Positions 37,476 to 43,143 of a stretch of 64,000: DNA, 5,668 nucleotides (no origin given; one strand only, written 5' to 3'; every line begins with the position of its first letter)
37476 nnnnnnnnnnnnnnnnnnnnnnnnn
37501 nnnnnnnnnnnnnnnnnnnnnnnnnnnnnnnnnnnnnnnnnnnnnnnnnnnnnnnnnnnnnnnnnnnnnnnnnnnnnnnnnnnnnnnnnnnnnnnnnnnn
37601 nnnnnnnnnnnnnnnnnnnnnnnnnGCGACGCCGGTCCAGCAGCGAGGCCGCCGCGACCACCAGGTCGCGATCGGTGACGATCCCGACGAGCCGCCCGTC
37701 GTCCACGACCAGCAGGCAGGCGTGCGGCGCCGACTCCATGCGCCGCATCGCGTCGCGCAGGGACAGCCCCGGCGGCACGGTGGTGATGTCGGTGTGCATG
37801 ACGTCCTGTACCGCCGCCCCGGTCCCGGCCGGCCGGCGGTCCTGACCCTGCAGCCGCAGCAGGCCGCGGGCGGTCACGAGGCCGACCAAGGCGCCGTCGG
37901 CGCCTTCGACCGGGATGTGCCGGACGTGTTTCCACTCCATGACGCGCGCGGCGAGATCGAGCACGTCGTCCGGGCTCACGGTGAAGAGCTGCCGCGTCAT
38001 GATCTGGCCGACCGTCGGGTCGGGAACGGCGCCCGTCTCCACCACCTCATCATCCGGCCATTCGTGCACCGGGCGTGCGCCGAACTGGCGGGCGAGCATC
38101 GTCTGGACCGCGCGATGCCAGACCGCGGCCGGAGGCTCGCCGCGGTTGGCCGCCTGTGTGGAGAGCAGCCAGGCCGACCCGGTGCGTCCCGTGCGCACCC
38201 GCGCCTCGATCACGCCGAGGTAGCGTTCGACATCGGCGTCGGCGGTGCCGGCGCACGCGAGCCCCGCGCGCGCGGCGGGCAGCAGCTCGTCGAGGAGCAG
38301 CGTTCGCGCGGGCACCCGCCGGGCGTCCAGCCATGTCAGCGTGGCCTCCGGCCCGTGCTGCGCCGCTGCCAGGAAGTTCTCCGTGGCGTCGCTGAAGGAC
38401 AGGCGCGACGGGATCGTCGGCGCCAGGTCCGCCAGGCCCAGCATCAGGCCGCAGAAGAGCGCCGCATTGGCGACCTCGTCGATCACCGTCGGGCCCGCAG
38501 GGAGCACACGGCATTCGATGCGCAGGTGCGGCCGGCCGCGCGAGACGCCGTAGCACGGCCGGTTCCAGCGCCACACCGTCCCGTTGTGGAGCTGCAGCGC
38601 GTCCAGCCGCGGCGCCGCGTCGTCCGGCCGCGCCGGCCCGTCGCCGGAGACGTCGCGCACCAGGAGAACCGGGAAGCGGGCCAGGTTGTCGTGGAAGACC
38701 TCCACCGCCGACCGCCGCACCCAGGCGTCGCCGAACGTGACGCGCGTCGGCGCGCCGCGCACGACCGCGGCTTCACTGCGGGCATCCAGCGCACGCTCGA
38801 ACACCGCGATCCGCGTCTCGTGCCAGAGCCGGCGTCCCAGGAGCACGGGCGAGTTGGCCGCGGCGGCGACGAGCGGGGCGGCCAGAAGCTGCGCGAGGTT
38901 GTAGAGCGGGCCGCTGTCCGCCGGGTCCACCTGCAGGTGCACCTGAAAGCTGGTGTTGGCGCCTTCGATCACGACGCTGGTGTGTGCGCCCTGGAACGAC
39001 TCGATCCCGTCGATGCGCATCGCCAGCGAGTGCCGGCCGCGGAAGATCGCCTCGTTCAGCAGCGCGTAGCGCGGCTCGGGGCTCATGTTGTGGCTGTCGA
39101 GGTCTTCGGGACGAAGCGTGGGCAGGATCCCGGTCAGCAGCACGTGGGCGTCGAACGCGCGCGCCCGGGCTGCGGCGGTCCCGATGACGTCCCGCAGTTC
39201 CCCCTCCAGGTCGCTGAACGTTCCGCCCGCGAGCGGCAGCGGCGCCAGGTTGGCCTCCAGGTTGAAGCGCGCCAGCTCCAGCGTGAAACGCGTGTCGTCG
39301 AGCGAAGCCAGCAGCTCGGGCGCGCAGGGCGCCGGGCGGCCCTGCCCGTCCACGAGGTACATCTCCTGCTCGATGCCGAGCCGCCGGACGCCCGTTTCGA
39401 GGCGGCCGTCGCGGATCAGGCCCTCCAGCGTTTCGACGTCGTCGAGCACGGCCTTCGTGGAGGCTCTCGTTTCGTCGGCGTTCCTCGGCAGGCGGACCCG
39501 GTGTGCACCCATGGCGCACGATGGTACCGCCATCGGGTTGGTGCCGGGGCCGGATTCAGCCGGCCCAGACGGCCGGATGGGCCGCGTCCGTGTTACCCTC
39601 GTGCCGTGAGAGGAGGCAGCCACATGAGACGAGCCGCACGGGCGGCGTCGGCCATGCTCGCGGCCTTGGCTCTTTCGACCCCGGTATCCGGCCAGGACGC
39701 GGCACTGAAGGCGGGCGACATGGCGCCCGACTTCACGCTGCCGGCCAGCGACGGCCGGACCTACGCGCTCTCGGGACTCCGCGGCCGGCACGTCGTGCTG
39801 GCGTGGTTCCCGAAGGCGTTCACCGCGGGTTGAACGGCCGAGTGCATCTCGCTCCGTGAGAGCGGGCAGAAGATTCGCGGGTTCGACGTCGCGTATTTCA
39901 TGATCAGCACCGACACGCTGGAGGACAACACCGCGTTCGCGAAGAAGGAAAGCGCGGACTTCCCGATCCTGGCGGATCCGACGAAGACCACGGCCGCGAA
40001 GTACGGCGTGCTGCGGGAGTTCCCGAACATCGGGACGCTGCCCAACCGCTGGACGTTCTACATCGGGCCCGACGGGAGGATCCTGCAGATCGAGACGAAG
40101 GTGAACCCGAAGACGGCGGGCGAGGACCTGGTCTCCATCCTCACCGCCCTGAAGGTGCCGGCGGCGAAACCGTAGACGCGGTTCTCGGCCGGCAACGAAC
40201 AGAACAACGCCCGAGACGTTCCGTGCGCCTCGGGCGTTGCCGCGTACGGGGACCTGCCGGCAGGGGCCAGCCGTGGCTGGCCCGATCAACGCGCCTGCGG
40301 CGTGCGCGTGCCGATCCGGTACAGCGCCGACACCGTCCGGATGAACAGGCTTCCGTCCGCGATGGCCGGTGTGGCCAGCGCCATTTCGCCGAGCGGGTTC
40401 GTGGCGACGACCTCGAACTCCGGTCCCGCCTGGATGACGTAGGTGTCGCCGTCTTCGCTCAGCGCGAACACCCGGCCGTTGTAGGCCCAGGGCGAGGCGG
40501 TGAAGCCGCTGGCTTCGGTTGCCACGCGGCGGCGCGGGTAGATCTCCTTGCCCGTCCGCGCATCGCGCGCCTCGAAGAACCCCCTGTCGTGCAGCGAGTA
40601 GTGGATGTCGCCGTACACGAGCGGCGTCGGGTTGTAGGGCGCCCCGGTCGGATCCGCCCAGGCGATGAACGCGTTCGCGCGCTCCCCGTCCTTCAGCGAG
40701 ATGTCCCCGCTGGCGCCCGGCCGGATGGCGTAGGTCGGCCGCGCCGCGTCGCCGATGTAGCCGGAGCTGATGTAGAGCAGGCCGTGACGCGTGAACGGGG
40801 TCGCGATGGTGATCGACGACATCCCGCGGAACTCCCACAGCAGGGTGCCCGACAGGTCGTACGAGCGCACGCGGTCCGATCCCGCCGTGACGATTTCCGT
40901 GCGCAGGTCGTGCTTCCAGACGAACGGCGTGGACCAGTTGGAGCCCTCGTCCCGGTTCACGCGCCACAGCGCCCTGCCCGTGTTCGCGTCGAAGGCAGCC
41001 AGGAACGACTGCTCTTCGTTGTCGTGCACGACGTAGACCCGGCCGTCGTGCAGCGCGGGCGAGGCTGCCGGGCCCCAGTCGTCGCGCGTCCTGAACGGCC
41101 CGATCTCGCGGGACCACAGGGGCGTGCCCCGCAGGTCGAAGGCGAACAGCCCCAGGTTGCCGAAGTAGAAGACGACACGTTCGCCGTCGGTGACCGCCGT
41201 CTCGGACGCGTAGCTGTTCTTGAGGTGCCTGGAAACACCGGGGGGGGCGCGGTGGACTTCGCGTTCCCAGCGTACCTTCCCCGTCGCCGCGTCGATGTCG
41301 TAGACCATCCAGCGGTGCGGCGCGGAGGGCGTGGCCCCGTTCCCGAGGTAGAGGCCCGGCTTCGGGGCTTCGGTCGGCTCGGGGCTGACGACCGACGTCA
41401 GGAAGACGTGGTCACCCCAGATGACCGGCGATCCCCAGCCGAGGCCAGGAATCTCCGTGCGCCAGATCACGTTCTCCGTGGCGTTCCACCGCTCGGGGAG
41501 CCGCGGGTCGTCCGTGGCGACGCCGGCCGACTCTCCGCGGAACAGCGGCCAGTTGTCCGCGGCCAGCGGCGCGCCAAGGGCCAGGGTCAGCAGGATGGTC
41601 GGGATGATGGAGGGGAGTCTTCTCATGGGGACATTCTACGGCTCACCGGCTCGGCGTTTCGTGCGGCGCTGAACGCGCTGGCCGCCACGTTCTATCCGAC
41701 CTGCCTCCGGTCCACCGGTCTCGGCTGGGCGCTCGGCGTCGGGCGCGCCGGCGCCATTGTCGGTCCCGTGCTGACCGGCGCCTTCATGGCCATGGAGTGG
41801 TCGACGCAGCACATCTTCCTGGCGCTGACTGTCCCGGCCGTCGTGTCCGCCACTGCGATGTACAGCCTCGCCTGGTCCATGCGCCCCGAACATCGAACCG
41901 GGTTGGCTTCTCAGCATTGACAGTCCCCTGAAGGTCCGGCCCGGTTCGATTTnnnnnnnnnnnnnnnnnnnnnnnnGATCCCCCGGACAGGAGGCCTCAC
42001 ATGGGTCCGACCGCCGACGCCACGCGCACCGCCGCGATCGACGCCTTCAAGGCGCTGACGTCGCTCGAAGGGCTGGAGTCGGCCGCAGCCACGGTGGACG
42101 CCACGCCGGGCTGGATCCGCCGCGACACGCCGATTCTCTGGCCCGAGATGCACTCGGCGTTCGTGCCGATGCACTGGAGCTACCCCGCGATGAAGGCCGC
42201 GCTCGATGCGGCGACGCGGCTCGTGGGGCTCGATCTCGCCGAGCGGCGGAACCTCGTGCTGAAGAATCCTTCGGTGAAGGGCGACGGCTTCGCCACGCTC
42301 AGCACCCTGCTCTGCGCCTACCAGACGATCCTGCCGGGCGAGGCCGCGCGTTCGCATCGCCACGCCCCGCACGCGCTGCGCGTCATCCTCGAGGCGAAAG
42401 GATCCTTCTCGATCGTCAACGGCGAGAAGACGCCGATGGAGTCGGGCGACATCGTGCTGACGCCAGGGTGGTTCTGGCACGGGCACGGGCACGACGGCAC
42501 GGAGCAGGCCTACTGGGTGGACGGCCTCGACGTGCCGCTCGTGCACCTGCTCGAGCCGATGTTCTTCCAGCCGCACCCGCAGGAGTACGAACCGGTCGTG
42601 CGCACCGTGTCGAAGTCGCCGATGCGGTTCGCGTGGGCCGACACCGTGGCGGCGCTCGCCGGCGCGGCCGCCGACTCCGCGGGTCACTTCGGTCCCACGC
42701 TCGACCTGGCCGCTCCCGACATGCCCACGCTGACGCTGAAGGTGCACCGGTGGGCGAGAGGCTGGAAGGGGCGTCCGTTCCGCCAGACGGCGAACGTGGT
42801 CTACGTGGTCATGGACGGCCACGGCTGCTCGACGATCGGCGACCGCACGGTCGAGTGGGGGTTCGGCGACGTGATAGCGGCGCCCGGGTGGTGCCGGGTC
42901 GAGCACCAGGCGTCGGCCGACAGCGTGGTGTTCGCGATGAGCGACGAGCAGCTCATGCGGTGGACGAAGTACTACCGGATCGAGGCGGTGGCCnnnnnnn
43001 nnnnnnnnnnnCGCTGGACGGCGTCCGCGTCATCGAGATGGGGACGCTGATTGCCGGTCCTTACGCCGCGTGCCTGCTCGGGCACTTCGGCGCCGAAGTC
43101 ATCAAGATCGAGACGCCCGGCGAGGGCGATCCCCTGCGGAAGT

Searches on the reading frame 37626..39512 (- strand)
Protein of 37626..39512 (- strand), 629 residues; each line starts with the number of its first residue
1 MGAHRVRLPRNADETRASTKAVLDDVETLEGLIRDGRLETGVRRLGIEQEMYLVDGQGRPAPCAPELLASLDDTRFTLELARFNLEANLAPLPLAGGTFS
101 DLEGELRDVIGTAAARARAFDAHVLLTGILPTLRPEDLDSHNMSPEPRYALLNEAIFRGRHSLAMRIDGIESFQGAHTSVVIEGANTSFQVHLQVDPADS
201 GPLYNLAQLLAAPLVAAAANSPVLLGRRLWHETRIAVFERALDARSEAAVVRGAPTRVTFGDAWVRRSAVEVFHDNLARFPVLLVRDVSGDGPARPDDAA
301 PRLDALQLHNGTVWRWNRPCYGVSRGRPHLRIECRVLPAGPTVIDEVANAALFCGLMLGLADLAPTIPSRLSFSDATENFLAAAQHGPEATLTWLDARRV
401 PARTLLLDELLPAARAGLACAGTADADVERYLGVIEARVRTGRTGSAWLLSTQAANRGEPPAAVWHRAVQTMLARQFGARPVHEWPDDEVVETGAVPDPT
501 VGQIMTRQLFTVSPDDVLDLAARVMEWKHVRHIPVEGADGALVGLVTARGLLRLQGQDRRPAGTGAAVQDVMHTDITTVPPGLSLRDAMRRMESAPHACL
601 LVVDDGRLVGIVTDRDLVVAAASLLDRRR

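Call 37: search_protein_families(library=pfam, proteins=[window:37626-39512:-], max_evalue=0.00001)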
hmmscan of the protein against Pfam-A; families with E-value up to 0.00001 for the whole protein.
window:37626-39512:- (629 aa): 2 families
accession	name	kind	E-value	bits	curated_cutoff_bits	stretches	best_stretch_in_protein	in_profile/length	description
PF00571.33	CBS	-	1.5e-25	89.7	24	2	568-620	1-54/57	CBS domain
PF04107.18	GCS2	-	2.6e-07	30.7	21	0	45-240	1-180/291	Glutamate-cysteine ligase family 2(GCS2)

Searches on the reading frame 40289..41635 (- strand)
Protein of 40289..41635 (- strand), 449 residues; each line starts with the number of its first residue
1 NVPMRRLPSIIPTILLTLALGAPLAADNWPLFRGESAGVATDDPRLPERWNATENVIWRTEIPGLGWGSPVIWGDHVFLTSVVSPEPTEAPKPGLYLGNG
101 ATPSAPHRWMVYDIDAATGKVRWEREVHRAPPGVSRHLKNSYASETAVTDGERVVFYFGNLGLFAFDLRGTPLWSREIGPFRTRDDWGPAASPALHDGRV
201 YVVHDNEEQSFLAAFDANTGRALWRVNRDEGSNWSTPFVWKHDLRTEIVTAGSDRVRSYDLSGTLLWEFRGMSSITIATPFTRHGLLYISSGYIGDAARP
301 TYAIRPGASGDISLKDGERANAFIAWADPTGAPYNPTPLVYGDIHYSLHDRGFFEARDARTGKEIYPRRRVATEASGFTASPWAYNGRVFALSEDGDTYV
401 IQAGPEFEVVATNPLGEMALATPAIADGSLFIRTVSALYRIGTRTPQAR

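Call 37: search_protein_families(library=pfam, proteins=[window:40289-41635:-], max_evalue=0.00001)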
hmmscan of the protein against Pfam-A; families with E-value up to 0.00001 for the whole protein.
window:40289-41635:- (449 aa): 1 family
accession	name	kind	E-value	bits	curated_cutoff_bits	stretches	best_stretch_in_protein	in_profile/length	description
PF13360.13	PQQ_2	-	2.6e-20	73.5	27.6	2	39-227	38-194/233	Outer membrane protein assembly factor BamB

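Call 42: find_encoding_contigs(protein=window:40289-41626:-, flank=10000, max_places=4)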
Protein window:40289-41626:- (446 aa): 1 contig read that carries it; 1 place shown.
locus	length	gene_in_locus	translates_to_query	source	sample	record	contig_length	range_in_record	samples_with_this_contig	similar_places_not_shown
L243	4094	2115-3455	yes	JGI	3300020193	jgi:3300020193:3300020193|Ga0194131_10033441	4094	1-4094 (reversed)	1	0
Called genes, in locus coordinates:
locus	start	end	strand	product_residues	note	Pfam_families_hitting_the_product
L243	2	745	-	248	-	?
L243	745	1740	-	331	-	PF07883:Cupin_2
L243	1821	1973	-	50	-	-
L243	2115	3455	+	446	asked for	PF13360:PQQ_2, PF01011:PQQ (faint), PF13360:PQQ_2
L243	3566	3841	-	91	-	PF00578:AhpC-TSA, PF08534:Redoxin (weak)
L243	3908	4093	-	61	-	?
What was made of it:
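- Gene callers split it into fragments of 91 and 61 residues in an independent assembly of the same DNA (L243, call 42).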

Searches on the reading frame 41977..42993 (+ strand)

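Call 37: search_protein_families(library=pfam, proteins=[window:41977-42993:+], max_evalue=0.00001)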
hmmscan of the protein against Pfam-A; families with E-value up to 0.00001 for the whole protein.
window:41977-42993:+ (339 aa): 1 family
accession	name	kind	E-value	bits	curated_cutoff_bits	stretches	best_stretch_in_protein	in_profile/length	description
PF07883.17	Cupin_2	-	3.8e-16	59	27.2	1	115-182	2-68/70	Cupin domain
